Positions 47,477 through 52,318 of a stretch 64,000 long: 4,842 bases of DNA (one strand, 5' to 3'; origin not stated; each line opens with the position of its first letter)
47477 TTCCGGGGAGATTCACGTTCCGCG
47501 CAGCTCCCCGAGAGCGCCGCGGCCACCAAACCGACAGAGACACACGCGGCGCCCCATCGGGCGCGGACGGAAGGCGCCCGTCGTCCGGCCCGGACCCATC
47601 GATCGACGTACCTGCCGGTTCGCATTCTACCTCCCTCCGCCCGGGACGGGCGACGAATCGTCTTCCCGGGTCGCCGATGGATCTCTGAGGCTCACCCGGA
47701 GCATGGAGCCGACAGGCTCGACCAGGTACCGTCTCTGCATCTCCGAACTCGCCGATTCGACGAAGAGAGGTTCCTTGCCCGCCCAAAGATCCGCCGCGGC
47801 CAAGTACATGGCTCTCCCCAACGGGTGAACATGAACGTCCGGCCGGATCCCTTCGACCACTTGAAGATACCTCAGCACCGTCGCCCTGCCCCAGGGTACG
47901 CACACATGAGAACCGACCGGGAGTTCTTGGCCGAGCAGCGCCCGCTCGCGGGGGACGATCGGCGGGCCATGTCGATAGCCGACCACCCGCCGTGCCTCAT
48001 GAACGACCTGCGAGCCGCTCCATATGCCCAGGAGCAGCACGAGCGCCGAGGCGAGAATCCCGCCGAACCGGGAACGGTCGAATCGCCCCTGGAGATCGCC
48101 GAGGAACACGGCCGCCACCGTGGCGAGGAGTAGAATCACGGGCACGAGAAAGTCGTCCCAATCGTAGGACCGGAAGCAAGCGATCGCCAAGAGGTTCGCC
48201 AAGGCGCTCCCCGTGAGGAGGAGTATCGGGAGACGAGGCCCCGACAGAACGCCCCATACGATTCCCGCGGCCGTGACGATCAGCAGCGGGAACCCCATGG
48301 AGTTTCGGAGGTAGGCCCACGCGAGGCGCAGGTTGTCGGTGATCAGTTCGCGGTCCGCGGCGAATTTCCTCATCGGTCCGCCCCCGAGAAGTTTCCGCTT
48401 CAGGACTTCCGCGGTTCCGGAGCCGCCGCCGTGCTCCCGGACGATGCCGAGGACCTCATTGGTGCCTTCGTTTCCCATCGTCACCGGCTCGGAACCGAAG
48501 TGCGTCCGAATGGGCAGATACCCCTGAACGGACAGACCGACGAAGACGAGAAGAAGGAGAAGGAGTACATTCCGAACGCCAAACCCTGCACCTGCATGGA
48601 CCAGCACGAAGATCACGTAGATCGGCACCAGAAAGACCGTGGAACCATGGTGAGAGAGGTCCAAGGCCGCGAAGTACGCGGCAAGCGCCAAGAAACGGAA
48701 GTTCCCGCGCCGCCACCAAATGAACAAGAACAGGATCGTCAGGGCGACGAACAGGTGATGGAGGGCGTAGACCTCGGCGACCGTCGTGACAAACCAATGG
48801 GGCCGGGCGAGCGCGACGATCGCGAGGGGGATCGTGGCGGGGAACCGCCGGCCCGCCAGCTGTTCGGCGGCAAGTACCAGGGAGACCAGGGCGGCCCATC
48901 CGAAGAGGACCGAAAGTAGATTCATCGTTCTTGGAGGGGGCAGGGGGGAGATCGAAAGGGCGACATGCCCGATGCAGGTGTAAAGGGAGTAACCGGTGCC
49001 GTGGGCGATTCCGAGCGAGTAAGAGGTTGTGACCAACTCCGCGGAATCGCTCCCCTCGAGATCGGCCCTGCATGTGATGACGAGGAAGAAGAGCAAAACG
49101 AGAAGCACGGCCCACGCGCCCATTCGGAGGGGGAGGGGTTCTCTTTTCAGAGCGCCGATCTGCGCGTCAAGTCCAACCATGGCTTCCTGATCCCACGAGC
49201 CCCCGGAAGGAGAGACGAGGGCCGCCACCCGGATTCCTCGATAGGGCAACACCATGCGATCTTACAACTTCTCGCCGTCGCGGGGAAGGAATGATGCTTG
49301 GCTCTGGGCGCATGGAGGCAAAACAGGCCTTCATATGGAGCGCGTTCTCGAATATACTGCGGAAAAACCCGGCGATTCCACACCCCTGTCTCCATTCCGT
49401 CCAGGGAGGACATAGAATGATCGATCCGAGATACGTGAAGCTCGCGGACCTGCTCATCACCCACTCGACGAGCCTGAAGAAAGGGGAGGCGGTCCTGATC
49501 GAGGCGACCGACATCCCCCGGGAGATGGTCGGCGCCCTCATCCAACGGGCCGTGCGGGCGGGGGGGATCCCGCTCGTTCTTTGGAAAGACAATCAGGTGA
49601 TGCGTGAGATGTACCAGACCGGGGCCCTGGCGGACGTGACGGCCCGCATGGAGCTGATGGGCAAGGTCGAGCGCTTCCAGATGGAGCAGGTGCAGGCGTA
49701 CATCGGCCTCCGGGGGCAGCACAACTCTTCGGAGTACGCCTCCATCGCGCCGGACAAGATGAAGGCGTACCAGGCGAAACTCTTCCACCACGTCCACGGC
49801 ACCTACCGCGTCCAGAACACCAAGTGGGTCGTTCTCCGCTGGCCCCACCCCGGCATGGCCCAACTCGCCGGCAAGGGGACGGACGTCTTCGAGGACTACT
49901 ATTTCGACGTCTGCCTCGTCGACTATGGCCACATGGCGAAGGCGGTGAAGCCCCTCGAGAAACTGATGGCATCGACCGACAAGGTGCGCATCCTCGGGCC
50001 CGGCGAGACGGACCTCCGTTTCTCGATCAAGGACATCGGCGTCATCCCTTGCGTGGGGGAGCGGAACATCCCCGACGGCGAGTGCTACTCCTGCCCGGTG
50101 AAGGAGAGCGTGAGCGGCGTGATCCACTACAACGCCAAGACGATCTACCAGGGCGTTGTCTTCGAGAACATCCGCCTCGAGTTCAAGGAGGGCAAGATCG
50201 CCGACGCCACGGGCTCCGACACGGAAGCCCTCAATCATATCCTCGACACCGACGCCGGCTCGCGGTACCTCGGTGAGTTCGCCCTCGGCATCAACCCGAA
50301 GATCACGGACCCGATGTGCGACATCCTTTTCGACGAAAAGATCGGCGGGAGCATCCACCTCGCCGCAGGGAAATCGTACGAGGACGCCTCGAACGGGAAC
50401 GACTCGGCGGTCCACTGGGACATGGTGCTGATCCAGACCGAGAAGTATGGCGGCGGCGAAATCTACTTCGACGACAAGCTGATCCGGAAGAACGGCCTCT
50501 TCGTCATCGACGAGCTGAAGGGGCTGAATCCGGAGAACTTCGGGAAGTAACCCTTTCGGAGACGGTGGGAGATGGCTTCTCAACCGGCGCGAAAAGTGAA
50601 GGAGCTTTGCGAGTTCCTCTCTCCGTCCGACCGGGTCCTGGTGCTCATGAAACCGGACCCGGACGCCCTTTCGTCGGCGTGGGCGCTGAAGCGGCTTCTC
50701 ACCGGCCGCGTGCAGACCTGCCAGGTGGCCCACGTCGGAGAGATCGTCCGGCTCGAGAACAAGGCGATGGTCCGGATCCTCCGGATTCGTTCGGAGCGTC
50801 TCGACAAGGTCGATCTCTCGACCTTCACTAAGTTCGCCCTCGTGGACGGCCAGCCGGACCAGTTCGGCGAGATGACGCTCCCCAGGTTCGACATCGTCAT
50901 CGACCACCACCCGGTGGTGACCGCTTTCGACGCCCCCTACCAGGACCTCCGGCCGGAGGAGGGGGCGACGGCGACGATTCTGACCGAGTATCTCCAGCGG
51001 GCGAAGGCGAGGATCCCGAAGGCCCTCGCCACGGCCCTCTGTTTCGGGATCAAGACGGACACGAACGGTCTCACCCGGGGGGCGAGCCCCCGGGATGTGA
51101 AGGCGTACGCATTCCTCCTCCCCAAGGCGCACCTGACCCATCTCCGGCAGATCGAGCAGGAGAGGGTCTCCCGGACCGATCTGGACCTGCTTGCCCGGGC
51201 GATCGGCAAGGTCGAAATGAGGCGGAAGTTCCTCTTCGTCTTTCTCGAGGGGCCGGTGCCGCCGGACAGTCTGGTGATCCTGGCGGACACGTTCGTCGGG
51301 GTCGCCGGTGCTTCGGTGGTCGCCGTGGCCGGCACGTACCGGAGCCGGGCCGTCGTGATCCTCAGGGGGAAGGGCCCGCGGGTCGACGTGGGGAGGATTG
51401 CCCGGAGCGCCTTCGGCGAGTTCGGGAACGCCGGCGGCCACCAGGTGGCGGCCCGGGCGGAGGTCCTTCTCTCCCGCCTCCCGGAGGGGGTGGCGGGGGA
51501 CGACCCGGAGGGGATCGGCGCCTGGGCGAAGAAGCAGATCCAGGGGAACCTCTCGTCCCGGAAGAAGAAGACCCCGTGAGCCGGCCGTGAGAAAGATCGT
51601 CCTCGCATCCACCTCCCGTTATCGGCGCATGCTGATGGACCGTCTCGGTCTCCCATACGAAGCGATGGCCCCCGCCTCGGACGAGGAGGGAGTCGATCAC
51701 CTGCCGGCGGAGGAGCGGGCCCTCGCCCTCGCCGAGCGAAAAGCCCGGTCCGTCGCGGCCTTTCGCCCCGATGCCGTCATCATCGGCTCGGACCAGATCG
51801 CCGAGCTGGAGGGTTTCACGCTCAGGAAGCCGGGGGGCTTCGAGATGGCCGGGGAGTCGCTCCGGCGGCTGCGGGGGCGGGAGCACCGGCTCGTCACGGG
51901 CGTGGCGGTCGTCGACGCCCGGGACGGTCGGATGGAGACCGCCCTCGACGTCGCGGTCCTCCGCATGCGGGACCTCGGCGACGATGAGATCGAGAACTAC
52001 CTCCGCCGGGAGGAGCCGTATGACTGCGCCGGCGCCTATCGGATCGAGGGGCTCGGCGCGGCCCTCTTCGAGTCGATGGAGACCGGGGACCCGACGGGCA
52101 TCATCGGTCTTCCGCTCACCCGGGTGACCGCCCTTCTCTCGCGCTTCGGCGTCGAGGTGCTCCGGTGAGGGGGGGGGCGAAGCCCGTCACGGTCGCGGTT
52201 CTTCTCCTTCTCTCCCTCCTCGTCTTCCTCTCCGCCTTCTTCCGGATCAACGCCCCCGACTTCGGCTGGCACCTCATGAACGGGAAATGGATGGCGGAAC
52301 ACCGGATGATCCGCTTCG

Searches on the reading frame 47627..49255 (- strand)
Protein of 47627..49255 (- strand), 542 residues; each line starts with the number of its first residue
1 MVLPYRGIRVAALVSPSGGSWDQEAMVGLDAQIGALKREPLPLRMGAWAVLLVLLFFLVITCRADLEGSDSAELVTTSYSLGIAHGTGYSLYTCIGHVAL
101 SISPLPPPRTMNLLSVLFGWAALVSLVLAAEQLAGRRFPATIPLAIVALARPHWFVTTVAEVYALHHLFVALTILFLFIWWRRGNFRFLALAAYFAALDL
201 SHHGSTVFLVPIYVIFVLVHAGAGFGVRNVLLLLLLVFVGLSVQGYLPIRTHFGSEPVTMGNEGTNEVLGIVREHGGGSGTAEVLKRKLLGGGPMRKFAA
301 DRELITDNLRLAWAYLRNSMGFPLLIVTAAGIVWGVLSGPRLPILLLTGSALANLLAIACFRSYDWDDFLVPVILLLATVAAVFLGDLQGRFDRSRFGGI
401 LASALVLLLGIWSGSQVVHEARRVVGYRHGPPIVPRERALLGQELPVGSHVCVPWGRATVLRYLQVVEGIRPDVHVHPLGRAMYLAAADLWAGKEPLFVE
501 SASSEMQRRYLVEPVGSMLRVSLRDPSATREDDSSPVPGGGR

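Call 6: search_protein_families(library=pfam, proteins=[window:47627-49255:-], max_evalue=10)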
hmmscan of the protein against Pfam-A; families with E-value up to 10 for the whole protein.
window:47627-49255:- (542 aa): 1 family
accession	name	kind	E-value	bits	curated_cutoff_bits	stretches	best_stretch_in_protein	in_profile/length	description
PF11028.14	TMEM260-like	-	3.1e-14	53.6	24.2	1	70-219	1-172/179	Protein O-mannosyl-transferase TMEM260-like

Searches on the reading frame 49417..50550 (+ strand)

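Call 12: search_protein_families(library=pfam, proteins=[window:49417-50550:+], max_evalue=0.0001)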
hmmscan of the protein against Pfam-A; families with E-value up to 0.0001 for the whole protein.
window:49417-50550:+ (377 aa): 1 family
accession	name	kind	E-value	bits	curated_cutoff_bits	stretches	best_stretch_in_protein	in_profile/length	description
PF02073.20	Peptidase_M29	-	1.7e-48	165.9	27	1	6-338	5-382/406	Thermophilic metalloprotease (M29)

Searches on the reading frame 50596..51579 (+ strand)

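Call 12: search_protein_families(library=pfam, proteins=[window:50596-51579:+], max_evalue=0.0001)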
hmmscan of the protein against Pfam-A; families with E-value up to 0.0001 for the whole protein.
window:50596-51579:+ (327 aa): 1 family
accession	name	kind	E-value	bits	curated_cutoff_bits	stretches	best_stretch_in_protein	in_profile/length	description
PF01368.27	DHH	-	7.2e-09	36.4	28.1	1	19-152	9-125/125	DHH family, N-terminal domain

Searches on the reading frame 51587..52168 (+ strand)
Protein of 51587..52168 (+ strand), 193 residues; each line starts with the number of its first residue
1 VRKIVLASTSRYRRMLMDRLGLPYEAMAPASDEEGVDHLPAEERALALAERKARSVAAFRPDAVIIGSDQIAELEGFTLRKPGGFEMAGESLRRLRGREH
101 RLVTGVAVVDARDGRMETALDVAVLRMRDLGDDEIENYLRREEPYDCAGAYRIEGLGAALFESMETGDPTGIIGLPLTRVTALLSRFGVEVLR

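Call 12: search_protein_families(library=pfam, proteins=[window:51587-52168:+], max_evalue=0.0001)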
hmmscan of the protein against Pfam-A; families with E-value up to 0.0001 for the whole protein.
window:51587-52168:+ (193 aa): 1 family
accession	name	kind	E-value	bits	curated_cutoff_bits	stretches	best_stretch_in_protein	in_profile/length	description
PF02545.19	Maf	-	6.2e-49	166.7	27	1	3-186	1-186/187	Maf-like protein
